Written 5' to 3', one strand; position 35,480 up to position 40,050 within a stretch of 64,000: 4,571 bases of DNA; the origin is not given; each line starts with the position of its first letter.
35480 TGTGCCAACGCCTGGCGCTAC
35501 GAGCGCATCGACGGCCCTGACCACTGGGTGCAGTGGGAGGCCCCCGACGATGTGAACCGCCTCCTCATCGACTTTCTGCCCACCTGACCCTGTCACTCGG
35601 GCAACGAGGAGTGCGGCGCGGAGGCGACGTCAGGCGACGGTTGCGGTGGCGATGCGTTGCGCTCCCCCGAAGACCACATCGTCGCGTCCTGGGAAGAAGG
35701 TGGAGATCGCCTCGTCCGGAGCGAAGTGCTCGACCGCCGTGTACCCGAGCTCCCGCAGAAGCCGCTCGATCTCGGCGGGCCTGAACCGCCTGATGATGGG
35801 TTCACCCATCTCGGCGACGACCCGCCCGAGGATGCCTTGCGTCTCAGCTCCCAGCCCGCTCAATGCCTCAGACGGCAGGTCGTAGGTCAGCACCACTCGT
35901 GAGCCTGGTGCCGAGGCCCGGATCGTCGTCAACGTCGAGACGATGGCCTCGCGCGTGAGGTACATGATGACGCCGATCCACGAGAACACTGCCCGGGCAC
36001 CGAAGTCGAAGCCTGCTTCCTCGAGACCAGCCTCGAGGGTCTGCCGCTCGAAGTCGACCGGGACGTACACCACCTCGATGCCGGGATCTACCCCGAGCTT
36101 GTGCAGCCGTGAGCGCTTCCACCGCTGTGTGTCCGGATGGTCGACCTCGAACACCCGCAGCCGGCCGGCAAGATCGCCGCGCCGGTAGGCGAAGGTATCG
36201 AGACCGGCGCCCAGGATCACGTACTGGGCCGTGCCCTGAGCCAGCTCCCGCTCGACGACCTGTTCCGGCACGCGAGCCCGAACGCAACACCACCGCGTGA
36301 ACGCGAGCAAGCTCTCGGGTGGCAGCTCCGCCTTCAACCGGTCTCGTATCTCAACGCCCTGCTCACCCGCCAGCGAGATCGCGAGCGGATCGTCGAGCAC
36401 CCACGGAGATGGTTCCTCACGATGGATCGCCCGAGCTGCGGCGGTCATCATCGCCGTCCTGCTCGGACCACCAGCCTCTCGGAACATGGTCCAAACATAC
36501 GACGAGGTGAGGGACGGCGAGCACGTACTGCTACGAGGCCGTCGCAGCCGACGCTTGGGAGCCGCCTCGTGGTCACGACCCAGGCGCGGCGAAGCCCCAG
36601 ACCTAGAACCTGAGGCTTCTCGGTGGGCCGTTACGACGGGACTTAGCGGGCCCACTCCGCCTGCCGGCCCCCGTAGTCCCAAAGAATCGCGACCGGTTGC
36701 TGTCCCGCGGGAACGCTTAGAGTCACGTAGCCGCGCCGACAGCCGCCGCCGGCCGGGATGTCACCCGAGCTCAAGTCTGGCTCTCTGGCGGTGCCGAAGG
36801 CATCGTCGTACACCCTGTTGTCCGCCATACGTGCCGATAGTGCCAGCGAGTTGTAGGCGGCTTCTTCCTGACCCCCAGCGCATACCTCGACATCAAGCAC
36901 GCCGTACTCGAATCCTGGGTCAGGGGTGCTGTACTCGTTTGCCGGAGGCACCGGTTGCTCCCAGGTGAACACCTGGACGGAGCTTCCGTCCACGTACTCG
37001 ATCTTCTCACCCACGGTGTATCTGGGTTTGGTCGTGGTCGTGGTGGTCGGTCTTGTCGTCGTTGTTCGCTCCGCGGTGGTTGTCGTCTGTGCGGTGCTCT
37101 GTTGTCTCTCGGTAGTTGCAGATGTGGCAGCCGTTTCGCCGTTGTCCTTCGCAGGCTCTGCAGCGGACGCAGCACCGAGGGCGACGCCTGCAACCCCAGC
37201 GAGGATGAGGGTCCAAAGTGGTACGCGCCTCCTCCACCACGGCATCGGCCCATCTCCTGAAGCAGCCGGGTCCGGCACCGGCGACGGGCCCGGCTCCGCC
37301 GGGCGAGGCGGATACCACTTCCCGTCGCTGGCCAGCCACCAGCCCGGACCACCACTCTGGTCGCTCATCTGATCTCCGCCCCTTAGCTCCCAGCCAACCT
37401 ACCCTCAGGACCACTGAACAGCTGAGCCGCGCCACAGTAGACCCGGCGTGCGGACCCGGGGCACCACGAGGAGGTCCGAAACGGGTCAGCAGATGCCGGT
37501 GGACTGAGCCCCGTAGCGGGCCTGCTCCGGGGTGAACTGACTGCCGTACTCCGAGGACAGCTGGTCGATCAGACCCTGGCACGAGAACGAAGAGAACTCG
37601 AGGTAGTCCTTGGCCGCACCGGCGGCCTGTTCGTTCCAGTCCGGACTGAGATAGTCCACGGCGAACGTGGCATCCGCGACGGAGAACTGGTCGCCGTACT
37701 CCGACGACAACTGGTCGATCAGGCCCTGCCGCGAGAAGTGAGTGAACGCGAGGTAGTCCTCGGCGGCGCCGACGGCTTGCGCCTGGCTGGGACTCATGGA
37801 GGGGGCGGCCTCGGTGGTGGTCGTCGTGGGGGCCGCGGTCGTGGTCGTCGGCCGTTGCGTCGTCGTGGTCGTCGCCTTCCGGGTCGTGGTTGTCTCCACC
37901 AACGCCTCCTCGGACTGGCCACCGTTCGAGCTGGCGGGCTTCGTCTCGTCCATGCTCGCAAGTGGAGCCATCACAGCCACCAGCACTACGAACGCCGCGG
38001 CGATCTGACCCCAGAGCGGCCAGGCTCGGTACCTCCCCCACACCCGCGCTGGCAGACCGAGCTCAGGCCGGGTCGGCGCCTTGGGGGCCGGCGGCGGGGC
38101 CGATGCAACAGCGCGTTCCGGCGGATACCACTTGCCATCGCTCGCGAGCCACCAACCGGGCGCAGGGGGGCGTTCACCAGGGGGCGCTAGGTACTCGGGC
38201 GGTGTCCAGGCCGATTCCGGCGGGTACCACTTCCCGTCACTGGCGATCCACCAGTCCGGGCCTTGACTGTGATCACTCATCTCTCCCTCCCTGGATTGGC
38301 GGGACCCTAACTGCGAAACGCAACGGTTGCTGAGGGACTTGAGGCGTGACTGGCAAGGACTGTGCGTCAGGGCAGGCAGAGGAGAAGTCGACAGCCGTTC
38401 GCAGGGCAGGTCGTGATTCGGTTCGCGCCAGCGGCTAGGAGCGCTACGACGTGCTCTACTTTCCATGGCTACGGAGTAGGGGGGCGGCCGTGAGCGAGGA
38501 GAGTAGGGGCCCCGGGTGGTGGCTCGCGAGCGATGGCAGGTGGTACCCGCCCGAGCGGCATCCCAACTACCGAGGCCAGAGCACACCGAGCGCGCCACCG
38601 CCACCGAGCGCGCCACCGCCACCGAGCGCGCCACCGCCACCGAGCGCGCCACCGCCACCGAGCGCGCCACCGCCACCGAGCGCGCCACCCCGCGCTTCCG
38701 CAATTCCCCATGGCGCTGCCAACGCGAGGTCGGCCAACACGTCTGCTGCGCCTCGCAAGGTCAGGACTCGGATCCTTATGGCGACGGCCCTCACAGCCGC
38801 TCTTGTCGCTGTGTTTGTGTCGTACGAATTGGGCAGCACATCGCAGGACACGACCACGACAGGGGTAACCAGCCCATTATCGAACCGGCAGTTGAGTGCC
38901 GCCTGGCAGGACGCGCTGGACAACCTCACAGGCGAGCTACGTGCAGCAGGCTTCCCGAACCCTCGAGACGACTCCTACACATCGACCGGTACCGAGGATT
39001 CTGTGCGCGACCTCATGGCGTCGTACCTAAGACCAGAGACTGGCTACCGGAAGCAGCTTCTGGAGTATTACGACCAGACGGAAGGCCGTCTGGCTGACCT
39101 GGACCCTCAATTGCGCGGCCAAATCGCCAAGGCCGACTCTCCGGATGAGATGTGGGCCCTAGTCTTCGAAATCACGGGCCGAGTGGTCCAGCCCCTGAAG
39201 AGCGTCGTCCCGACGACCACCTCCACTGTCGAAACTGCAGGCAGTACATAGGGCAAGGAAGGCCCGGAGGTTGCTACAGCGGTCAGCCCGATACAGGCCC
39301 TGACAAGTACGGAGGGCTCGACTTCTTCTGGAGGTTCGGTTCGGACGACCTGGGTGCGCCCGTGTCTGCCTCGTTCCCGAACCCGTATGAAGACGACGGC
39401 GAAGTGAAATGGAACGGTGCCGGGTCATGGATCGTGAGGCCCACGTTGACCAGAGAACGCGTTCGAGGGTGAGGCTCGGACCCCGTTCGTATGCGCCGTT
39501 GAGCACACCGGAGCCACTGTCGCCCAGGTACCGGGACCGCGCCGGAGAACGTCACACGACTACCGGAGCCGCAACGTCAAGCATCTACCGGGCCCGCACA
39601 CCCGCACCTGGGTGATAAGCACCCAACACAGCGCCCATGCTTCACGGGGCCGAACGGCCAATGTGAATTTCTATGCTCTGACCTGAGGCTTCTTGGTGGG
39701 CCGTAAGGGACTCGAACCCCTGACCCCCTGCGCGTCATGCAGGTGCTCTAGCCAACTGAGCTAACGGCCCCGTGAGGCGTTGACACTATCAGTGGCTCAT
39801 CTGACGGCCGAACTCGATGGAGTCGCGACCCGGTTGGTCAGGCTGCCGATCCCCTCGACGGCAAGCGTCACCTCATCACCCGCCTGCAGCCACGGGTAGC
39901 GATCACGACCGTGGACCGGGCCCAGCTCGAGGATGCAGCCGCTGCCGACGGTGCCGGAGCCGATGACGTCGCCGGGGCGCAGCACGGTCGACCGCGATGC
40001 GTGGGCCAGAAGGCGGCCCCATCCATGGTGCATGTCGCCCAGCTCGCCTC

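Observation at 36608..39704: Integrase-less 3.1-kb islet at the 3' end of tRNA-Val, bounded by a 23/24-identical direct repeat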

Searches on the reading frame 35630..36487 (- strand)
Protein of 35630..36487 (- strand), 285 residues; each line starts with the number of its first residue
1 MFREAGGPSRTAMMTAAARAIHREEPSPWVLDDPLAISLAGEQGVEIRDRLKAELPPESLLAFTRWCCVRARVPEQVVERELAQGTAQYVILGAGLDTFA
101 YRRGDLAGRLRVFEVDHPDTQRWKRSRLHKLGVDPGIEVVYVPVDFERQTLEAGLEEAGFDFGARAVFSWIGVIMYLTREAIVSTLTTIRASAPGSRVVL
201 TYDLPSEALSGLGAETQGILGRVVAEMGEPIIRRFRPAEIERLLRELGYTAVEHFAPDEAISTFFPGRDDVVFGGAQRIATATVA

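Call 9: search_protein_families(library=pfam, proteins=[window:35630-36487:-], max_evalue=0.1)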
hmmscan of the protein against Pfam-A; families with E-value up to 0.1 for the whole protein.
window:35630-36487:- (285 aa): 1 family
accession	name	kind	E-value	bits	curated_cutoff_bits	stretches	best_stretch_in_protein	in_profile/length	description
PF04072.20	LCM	-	6.4e-49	166.8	22.3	1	12-189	1-186/187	Leucine carboxyl methyltransferase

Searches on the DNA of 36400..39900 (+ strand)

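Call 80: search_rna_families(source=window, start=36400, end=39900, threshold=evalue, max_evalue=1)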
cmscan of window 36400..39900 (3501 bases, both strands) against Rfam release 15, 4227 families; matches with E-value up to 1: 1.
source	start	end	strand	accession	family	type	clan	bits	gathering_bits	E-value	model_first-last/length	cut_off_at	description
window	39697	39770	-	RF00005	tRNA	Gene; tRNA;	CL00001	64.1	29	7.3e-13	1-71/71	no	tRNA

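Call 97: search_dna_similar(query=window:39245-39700:+, collection=phages, mode=distant, max_evalue=0.01, max_rows=10)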
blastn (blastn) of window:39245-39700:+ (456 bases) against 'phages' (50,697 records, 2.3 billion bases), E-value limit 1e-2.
No match.

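Call 98: search_dna_similar(query=window:39245-39700:+, collection=plasmids, mode=distant, max_evalue=0.01, max_rows=10)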
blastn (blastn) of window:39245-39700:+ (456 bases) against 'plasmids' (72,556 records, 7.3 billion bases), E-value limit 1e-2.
No match.

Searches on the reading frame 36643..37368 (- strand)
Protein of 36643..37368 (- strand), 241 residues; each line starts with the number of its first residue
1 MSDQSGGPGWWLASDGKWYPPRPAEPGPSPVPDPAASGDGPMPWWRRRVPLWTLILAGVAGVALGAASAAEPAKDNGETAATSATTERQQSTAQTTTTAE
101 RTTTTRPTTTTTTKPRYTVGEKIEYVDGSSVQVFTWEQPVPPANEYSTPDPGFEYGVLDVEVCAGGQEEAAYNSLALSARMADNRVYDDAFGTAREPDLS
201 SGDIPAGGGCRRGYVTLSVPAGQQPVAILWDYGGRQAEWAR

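Call 8: search_protein_families(library=phrogs, proteins=[window:36643-37368:-], max_evalue=0.1)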
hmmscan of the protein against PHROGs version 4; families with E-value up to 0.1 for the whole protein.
window:36643-37368:- (241 aa): 2 families
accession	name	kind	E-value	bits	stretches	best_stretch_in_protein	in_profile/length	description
phrog_806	-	unknown function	1.9e-11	45.3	1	52-228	6-168/187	-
phrog_16415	-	unknown function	0.036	15.4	1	63-115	16-59/147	-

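Call 9: search_protein_families(library=pfam, proteins=[window:36643-37368:-], max_evalue=0.1)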
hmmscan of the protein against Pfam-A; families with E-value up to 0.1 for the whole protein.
window:36643-37368:- (241 aa): 4 families
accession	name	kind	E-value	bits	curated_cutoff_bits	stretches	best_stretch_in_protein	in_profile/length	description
PF11611.13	DUF4352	-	1.6e-05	25.6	25.9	1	143-226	25-108/122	Domain of unknown function (DUF4352)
PF21827.1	New_glue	-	0.00042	20.5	31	1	52-114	5-62/94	New glue protein family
PF01456.22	Mucin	-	0.0084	16.6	34.7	1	73-113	25-65/143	Mucin-like glycoprotein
PF11837.13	INV_N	-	0.018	16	27.8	1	29-106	3-78/109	Beta-fructofuranosidase, N-terminal domain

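Call 20: search_protein_families(library=ncbifam, proteins=[window:36643-37368:-], max_evalue=0.1)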
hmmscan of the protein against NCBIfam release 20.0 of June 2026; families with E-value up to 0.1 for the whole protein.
window:36643-37368:- (241 aa): 3 families
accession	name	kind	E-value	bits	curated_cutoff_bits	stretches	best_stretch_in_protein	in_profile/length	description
NF052551.1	EnvBioLpgNMYCTU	equivalog_domain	0.012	15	250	1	81-127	21-68/227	envelope biogenesis lipoprotein LpqN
TIGR03931.1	T7SS_Rv3446c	hypoth_equivalog_domain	0.048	14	47.6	1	56-116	3-60/194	type VII secretion-associated protein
NF040486.1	SrfA_fam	subfamily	0.055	12.9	150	1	28-116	200-290/438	SrfA family protein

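Call 21: search_protein_families(library=padloc, proteins=[window:36643-37368:-], max_evalue=0.1)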
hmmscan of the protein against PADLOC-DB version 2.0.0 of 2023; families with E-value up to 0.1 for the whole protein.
window:36643-37368:- (241 aa): 1 family
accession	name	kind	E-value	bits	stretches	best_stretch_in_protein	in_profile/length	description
PDLC04061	PD-T4-6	-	0.00087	16.9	1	46-141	353-444/510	-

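Call 55: find_related_loci(query=window:36643-37368:-, collection=viral_contigs, flank=10000)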
Query window:36643-37368:- (241 aa) in viral_contigs; peptide patterns used: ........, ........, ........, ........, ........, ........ (x = any residue, [..] = any of these).
5 stretches matched a pattern, but none encodes a relative of the query by tblastn (E <= 1e-3).

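Call 83: search_solved_structures(query=window:36643-37368:-, max_evalue=1)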
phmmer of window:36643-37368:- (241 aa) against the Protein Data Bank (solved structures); distinct sequences matched with E-value up to 1: 0.

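Call 87: search_dna_similar(query=window:36643-37368:-, collection=phages, mode=protein, max_rows=15)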
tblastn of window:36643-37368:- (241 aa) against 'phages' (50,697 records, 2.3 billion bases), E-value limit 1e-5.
No match.

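Call 100: list_cluster_members(proteins=[window:36643-37368:-, window:37486-38280:-, window:38490-39251:+, window:38451-39251:+])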
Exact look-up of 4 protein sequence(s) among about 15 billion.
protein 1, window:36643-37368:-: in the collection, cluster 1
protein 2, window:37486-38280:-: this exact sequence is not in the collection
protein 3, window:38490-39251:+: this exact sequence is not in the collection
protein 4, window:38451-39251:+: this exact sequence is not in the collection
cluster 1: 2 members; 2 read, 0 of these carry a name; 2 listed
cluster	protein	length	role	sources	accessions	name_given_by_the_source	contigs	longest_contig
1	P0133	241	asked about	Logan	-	-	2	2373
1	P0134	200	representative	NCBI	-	-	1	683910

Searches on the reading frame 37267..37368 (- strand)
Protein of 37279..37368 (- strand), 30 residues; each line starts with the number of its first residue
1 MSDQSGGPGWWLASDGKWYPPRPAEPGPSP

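Call 37: search_protein_families(library=pfam, proteins=[window:37279-37368:-], max_evalue=10)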
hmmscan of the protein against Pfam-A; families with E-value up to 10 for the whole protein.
seq(30 aa): 0 families

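Call 108: predict_structure(alignment_id=A4)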
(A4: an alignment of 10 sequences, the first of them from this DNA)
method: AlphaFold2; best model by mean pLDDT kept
length: 34 residues; sequences in the alignment: 10
mean_pLDDT: 74.7   pTM: 0.34
mean pLDDT of the five models: 74.7, 71.1, 70.7, 70.4, 68.7
residues with pLDDT >= 90: 2; 70-90: 18; 50-70: 14; < 50: 0
segments of 3 or more residues with pLDDT < 50: none
pLDDT, mean of each block of 10 residues (from residue 1): 67 88 70 70
secondary structure, 60 per line:
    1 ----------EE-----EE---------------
elements in order:
